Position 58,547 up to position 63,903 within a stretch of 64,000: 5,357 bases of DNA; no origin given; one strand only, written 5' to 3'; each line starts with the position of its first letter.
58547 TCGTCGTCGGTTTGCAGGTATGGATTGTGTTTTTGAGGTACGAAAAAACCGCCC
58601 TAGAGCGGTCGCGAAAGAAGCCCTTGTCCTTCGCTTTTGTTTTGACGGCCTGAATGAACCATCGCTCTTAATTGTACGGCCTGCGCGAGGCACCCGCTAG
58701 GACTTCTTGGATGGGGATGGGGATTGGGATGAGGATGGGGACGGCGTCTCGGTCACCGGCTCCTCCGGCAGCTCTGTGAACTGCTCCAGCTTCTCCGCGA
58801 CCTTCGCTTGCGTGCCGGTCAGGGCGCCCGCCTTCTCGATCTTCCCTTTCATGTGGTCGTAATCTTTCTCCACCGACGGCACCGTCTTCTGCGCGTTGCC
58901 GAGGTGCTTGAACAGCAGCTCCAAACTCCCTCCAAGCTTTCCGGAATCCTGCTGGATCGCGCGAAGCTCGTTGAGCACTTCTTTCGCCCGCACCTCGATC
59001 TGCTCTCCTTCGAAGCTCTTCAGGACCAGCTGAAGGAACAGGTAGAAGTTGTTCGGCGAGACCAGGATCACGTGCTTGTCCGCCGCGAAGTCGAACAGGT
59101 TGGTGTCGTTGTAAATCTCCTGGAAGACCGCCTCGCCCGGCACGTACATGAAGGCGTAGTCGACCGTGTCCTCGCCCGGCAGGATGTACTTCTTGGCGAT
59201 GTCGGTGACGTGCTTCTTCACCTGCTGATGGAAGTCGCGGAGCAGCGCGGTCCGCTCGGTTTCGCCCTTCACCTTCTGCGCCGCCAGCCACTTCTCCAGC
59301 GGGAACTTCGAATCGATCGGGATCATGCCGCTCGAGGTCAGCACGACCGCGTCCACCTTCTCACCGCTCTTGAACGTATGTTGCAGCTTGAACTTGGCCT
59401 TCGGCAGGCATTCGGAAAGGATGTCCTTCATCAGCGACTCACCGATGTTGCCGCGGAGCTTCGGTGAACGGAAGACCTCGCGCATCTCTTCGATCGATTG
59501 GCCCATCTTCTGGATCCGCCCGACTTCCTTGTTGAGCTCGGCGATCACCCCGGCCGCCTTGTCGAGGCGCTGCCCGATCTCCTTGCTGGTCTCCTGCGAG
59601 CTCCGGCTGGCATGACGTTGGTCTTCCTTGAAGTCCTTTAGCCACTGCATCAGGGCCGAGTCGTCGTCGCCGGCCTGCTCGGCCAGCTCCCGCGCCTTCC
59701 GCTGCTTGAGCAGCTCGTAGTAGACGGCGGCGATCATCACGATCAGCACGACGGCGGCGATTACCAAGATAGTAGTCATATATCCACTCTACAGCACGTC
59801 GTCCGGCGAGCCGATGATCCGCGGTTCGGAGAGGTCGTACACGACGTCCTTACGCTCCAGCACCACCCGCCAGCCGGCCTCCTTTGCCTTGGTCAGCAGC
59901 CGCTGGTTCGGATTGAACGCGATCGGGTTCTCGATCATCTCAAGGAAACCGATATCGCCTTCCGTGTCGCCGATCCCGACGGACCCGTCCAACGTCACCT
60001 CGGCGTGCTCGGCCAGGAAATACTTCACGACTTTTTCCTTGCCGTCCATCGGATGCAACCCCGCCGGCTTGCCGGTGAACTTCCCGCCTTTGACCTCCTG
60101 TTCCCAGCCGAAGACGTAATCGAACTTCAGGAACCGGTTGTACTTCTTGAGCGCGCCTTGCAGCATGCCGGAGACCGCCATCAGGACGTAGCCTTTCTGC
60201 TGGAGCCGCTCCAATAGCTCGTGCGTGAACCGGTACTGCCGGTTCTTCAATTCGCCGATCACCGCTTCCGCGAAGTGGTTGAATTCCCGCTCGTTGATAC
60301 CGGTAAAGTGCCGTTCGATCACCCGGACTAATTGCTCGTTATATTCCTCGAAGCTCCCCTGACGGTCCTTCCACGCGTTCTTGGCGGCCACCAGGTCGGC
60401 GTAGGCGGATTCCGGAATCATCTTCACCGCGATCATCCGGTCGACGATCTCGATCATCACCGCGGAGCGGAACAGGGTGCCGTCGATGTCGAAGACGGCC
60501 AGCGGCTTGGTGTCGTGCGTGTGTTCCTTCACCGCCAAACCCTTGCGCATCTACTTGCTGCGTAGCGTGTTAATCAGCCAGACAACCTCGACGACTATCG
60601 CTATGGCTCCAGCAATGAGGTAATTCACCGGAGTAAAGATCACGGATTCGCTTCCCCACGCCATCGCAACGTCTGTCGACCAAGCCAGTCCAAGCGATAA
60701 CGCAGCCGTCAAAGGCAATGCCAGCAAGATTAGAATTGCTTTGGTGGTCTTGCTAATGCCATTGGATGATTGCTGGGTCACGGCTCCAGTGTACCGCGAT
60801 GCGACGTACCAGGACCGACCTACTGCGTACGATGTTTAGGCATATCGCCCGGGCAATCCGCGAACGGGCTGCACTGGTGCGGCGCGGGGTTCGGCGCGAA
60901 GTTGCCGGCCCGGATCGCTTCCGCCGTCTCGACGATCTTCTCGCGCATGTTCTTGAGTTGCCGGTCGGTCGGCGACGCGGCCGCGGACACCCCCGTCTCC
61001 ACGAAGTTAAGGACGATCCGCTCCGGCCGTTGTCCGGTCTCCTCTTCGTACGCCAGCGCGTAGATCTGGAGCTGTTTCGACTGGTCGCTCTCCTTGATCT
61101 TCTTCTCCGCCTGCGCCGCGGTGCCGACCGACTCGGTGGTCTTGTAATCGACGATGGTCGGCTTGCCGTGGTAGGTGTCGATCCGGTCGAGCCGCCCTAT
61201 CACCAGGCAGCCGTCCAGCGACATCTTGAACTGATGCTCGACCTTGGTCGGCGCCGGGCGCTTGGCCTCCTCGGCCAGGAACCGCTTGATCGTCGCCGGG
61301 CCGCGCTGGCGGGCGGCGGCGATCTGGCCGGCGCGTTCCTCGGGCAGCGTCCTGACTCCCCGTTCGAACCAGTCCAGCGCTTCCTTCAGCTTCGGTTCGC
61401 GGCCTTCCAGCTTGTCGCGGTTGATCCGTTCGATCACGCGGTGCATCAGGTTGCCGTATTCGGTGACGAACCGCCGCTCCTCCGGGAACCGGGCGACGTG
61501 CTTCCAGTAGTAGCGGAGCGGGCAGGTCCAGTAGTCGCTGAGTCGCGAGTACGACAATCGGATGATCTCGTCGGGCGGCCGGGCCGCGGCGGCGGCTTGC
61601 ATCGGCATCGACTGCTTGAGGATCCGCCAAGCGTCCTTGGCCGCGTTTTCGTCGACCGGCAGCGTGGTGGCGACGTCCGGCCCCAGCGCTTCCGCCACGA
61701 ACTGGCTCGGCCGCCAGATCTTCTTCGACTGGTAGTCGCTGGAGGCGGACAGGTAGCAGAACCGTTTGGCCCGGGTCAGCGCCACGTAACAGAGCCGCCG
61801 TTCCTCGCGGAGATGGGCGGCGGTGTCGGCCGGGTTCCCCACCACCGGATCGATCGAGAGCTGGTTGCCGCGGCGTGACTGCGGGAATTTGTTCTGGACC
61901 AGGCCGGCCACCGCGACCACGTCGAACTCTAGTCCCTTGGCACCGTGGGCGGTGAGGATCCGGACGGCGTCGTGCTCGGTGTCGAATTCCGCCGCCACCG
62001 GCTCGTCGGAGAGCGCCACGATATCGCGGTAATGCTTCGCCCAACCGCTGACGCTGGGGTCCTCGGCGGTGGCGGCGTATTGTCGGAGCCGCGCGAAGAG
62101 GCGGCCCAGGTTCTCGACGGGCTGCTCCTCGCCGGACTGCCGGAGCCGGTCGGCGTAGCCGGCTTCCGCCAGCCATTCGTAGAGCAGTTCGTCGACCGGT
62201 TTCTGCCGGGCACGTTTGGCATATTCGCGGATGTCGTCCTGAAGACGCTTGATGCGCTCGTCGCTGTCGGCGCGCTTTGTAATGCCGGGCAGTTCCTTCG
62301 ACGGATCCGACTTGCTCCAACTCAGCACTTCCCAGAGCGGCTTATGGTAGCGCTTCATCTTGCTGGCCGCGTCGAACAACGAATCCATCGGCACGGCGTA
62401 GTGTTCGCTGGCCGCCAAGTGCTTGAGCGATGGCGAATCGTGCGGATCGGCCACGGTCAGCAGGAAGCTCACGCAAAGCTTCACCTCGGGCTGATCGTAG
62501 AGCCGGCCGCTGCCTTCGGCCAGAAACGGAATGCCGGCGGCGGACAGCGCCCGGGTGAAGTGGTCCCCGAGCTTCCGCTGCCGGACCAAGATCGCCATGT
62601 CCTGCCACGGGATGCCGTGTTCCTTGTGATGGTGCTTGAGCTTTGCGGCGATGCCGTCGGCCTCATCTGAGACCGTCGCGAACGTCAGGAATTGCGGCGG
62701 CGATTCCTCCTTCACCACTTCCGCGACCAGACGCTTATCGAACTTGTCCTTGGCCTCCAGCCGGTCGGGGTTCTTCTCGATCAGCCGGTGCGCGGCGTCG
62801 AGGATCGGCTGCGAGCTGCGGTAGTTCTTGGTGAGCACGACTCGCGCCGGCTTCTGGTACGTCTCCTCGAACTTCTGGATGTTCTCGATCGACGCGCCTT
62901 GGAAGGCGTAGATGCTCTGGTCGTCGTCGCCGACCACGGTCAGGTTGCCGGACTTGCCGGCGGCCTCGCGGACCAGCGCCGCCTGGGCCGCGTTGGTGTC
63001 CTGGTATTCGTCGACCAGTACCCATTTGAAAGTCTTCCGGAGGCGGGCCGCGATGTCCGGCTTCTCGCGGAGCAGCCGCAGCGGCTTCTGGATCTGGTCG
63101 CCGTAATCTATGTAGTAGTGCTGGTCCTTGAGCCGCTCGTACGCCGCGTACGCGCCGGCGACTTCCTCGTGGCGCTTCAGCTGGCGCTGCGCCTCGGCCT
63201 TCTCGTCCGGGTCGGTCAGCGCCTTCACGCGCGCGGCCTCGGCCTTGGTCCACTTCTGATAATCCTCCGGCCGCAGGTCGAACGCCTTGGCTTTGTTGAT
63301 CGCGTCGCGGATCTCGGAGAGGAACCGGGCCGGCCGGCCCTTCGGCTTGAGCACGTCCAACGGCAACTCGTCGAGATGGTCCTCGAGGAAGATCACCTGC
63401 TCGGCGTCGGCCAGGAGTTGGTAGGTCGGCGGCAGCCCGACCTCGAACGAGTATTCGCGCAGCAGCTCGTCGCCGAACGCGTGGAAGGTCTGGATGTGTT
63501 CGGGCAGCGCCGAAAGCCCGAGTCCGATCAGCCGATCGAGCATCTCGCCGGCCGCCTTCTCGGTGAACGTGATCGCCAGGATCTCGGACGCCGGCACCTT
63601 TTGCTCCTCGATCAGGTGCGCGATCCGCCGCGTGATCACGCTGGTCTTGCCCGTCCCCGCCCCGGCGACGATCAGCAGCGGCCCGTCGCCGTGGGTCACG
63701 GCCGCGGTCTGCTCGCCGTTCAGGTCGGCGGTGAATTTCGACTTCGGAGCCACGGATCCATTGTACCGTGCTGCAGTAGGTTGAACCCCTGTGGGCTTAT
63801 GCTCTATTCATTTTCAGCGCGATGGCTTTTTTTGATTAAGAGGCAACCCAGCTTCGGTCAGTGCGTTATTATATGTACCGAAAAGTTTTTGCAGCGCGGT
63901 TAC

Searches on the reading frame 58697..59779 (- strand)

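Call 28: search_protein_families(library=pfam, proteins=[window:58697-59779:-], max_evalue=0.00001)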
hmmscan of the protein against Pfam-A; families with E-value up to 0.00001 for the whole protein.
window:58697-59779:- (360 aa): 1 family
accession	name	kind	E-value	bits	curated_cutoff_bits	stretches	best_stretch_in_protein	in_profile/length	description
PF02646.22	RmuC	-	5e-51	174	26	1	60-321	13-285/291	RmuC family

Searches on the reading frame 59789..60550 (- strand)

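Call 28: search_protein_families(library=pfam, proteins=[window:59789-60550:-], max_evalue=0.00001)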
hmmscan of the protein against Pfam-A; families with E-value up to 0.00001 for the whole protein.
window:59789-60550:- (253 aa): 1 family
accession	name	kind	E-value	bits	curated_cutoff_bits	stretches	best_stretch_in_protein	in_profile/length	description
PF12710.13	HAD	-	1.1e-16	62.2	27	1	18-204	1-189/189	haloacid dehalogenase-like hydrolase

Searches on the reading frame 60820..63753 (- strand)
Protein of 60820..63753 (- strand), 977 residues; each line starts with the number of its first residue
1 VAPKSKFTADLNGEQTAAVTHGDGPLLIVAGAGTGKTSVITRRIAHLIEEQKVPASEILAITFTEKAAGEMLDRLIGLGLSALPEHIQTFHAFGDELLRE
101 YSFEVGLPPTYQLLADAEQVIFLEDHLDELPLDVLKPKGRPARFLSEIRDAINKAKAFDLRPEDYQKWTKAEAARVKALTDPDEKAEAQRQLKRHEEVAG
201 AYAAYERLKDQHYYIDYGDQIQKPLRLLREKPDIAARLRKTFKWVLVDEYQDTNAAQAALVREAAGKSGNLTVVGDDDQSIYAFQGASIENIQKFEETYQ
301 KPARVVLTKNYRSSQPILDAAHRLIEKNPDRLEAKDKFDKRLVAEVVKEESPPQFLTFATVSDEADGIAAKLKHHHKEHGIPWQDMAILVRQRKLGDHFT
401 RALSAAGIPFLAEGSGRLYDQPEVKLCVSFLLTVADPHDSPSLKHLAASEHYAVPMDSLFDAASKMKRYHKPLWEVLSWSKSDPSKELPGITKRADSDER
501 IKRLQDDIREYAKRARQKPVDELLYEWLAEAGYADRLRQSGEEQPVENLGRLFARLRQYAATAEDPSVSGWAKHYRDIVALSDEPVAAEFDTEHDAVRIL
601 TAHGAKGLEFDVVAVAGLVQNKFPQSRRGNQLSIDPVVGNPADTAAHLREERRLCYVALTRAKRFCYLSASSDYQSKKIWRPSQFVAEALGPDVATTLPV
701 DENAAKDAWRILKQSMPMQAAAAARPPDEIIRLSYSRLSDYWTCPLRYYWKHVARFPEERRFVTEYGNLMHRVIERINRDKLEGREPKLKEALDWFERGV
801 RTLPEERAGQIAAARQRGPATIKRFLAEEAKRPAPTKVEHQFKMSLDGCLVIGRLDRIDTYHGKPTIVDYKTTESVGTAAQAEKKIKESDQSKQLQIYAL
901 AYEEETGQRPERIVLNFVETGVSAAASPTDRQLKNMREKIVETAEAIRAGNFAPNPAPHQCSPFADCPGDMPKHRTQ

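Call 28: search_protein_families(library=pfam, proteins=[window:60820-63753:-], max_evalue=0.00001)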
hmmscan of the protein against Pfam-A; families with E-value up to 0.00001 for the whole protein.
window:60820-63753:- (977 aa): 6 families
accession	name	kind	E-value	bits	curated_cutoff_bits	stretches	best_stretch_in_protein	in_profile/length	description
PF00580.27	UvrD-helicase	-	2e-71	241.3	23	1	11-300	1-271/271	UvrD/REP helicase N-terminal domain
PF13361.12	UvrD_C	-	1.8e-47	162.9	25.6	1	305-672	1-349/350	UvrD-like helicase C-terminal domain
PF12705.13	PDDEXK_1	-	1.6e-36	126.9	22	1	732-967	1-240/247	PD-(D/E)XK nuclease superfamily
PF13245.12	AAA_19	-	1.3e-23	84.1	25.1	1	16-284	2-133/134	AAA domain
PF13604.12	AAA_30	-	1.2e-08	35.4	27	0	229-330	81-173/191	AAA domain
PF13538.12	UvrD_C_2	-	2.1e-08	34.4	27.4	0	638-668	19-51/52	UvrD-like helicase C-terminal domain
